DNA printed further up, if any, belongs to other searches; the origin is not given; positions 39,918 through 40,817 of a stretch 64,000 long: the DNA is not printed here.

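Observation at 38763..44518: Compact RAI1/TCF20-family gene: about 690 aa instead of the ~1,900 aa of mammalian RAI1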

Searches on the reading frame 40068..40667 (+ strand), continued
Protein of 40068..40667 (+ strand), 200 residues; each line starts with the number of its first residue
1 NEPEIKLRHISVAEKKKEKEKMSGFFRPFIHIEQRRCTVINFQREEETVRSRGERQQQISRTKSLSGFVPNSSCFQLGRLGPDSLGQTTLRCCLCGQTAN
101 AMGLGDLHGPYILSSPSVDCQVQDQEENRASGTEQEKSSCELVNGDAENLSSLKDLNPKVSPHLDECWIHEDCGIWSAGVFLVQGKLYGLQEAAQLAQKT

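Call 51: find_homologous_proteins(query=P0160, max_evalue=0.00001)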
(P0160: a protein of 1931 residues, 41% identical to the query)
Query P0160 (1931 aa): 47 proteins with E <= 0.00001 among 8000 candidates.
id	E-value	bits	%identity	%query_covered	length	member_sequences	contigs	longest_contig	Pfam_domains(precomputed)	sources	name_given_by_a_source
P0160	0.0e+0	4373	100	100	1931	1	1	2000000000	PF13771.13,PF13832.13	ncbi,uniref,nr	ncbi:uncharacterized protein LOC122799216 [Protopterus annectens]|uniref:uncharacterized protein LOC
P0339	0.0e+0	2727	68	100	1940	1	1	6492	PF13771.13,PF13832.13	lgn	-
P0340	8.2e-43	164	50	6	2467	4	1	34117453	PF13771.13,PF13832.13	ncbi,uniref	ncbi:transcription factor 20 isoform X1 [Leuresthes tenuis]|uniref:transcription factor 20 isoform X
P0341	8.7e-43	164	50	6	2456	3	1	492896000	PF13771.13,PF13832.13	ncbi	ncbi:uncharacterized protein tcf20 isoform 2-T2 [Pholidichthys leucotaenia]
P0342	4.3e-42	162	50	6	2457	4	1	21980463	PF13771.13,PF13832.13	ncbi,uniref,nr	ncbi:transcription factor 20 isoform X2 [Cyclopterus lumpus]|uniref:transcription factor 20 isoform 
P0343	9.7e-42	161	50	6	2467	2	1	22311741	PF13771.13,PF13832.13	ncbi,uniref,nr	ncbi:transcription factor 20 isoform X2 [Mugil cephalus]|uniref:transcription factor 20 isoform X2 n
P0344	2.1e-41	160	50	6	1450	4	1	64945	PF13771.13,PF13832.13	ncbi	ncbi:transcription factor 20, partial [Lates japonicus]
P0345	4.5e-41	159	51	6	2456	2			PF13771.13,PF13832.13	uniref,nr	uniref:transcription factor 20 isoform X2 n=1 Tax=Solea senegalensis TaxID=28829 RepID=UPI001CD87E48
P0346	4.7e-41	158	50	6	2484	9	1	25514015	PF13771.13,PF13832.13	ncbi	ncbi:transcription factor 20 isoform 1-T2 [Lycodopsis pacificus]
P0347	4.9e-41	158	51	6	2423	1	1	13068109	PF13771.13,PF13832.13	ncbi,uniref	ncbi:transcription factor 20 [Brachionichthys hirsutus]|uniref:transcription factor 20 n=1 Tax=Brach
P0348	7.4e-41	158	50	6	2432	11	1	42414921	PF13771.13,PF13832.13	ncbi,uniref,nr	ncbi:transcription factor 20-like isoform X1 [Entelurus aequoreus]|uniref:transcription factor 20-li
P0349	7.7e-41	158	51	6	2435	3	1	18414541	PF13771.13,PF13832.13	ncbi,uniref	ncbi:transcription factor 20 isoform X2 [Clinocottus analis]|uniref:transcription factor 20 isoform 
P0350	1.0e-40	157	51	6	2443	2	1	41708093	PF13771.13,PF13832.13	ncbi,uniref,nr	ncbi:transcription factor 20 isoform X2 [Melanotaenia boesemani]|uniref:transcription factor 20 isof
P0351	1.0e-40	157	50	6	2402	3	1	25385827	PF13771.13,PF13832.13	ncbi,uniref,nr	ncbi:transcription factor 20 isoform X2 [Kryptolebias marmoratus]|uniref:transcription factor 20 iso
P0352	1.4e-40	157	49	6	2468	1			PF13771.13,PF13832.13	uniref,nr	uniref:transcription factor 20 n=1 Tax=Scatophagus argus TaxID=75038 RepID=UPI001ED84ABC|nr:transcri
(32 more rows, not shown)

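Call 53: find_encoding_contigs(protein=P0342, flank=10000, max_places=2)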
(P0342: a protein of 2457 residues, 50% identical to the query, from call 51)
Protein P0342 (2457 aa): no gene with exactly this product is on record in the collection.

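Call 54: find_encoding_contigs(protein=P0177, flank=10000, max_places=2)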
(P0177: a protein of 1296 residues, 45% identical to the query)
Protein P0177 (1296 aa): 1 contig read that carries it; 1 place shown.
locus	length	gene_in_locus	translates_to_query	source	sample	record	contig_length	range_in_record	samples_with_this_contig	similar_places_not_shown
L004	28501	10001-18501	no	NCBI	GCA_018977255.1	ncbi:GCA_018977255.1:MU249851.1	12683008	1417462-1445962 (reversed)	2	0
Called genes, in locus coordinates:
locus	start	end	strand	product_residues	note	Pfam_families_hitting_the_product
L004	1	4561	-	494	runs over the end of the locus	PF07992:Pyr_redox_2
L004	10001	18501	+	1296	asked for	PF13771:zf-HC5HC2H (weak), PF13832:zf-HC5HC2H_2 (weak)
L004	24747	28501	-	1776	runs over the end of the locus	PF00169:PH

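Call 55: find_encoding_contigs(protein=P0139, flank=10000, max_places=2)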
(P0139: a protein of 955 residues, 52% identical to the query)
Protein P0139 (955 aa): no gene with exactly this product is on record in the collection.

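Call 56: find_homologous_proteins(query=P0196, max_evalue=1e-10)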
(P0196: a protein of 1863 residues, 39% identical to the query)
Query P0196 (1863 aa): 282 proteins with E <= 1e-10 among 8000 candidates; the best 120 are listed.
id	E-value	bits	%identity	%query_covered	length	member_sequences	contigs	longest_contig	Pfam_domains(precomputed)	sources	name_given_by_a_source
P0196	0.0e+0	4259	100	100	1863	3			PF13771.13,PF13832.13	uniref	uniref:Retinoic acid induced 1 n=1 Tax=Scleropages formosus TaxID=113540 RepID=A0A8C9SNP2_SCLFO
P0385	0.0e+0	2560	65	99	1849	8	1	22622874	PF13771.13,PF13832.13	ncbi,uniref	ncbi:retinoic acid-induced protein 1 isoform X1 [Paramormyrops kingsleyae]|uniref:retinoic acid-indu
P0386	0.0e+0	2069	56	99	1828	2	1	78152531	PF13771.13,PF13832.13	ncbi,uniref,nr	ncbi:hypothetical protein MATL_G00008150 [Megalops atlanticus]|uniref:PHD-type domain-containing pro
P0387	0.0e+0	2050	56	99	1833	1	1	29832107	PF13771.13,PF13832.13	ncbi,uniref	ncbi:retinoic acid-induced protein 1 [Amia ocellicauda]|uniref:retinoic acid-induced protein 1 n=1 T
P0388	0.0e+0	1909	53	99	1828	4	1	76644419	PF13771.13,PF13832.13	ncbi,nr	ncbi:retinoic acid-induced protein 1-like isoform X2 [Anguilla anguilla]|nr:retinoic acid-induced pr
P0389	0.0e+0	1885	52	99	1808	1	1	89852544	PF13771.13,PF13832.13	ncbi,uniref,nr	ncbi:retinoic acid-induced protein 1-like [Conger conger]|uniref:retinoic acid-induced protein 1-lik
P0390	0.0e+0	1824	52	99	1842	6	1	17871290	PF13771.13,PF13832.13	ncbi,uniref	ncbi:retinoic acid-induced protein 1 isoform X2 [Lepisosteus oculatus]|uniref:retinoic acid-induced 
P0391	0.0e+0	1744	51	99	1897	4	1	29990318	PF13771.13,PF13832.13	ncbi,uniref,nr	ncbi:retinoic acid-induced protein 1 isoform X2 [Megalops cyprinoides]|uniref:retinoic acid-induced 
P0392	0.0e+0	1686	53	87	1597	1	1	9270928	PF13771.13,PF13832.13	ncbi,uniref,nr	ncbi:hypothetical protein AAFF_G00081850 [Aldrovandia affinis]|uniref:PHD-type domain-containing pro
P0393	0.0e+0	1579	53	57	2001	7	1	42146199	PF13771.13,PF13832.13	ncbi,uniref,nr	ncbi:retinoic acid-induced protein 1 isoform X2 [Pygocentrus nattereri]|uniref:retinoic acid-induced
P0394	0.0e+0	1576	49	99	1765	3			PF13771.13,PF13832.13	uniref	uniref:PHD-type domain-containing protein n=1 Tax=Scleropages formosus TaxID=113540 RepID=A0A8C9SBE6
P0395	0.0e+0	1556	50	96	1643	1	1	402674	-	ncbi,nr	ncbi:RAI1 protein, partial [Atractosteus spatula]|nr:RAI1 protein [Atractosteus spatula]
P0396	0.0e+0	1551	46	99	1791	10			PF13771.13,PF13832.13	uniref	uniref:PHD-type domain-containing protein n=1 Tax=Paramormyrops kingsleyae TaxID=1676925 RepID=A0A3B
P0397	0.0e+0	1550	52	57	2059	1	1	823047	PF13771.13,PF13832.13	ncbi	ncbi:hypothetical protein NFI96_025581, partial [Prochilodus magdalenae]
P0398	0.0e+0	1547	53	56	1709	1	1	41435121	PF13771.13,PF13832.13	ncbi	ncbi:hypothetical protein AOLI_G00168240 [Acnodon oligacanthus]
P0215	0.0e+0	1435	49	57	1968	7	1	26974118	PF13771.13,PF13832.13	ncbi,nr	ncbi:retinoic acid-induced protein 1 isoform X2 [Triplophysa rosa]|nr:retinoic acid-induced protein 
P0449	0.0e+0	1143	47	42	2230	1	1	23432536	PF13771.13,PF13832.13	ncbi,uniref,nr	ncbi:retinoic acid-induced protein 1 [Cottoperca gobio]|uniref:Retinoic acid-induced protein 1 n=1 T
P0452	0.0e+0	1102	45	57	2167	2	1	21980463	-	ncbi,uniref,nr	ncbi:retinoic acid-induced protein 1 isoform X1 [Cyclopterus lumpus]|uniref:retinoic acid-induced pr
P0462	0.0e+0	1028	44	56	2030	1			-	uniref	uniref:Retinoic acid induced 1 n=1 Tax=Labrus bergylta TaxID=56723 RepID=A0A3Q3GPU2_9LABR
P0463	0.0e+0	1024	44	56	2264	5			-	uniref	uniref:Retinoic acid induced 1 n=1 Tax=Labrus bergylta TaxID=56723 RepID=A0A3Q3GPT1_9LABR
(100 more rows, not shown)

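Call 57: find_encoding_contigs(protein=P0452, flank=10000, max_places=2)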
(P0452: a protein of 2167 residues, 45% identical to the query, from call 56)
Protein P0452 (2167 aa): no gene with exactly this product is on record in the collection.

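Call 58: find_encoding_contigs(protein=P0449, flank=10000, max_places=2)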
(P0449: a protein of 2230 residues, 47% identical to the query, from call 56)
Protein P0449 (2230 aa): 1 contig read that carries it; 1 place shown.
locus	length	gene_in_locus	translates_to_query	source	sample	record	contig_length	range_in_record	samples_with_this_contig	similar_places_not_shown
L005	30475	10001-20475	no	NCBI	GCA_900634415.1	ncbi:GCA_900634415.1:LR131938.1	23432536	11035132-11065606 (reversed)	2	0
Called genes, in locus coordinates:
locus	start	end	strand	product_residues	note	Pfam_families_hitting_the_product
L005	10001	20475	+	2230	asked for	PF13771:zf-HC5HC2H (weak), PF13832:zf-HC5HC2H_2 (weak)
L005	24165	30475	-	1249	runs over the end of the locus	PF00010:HLH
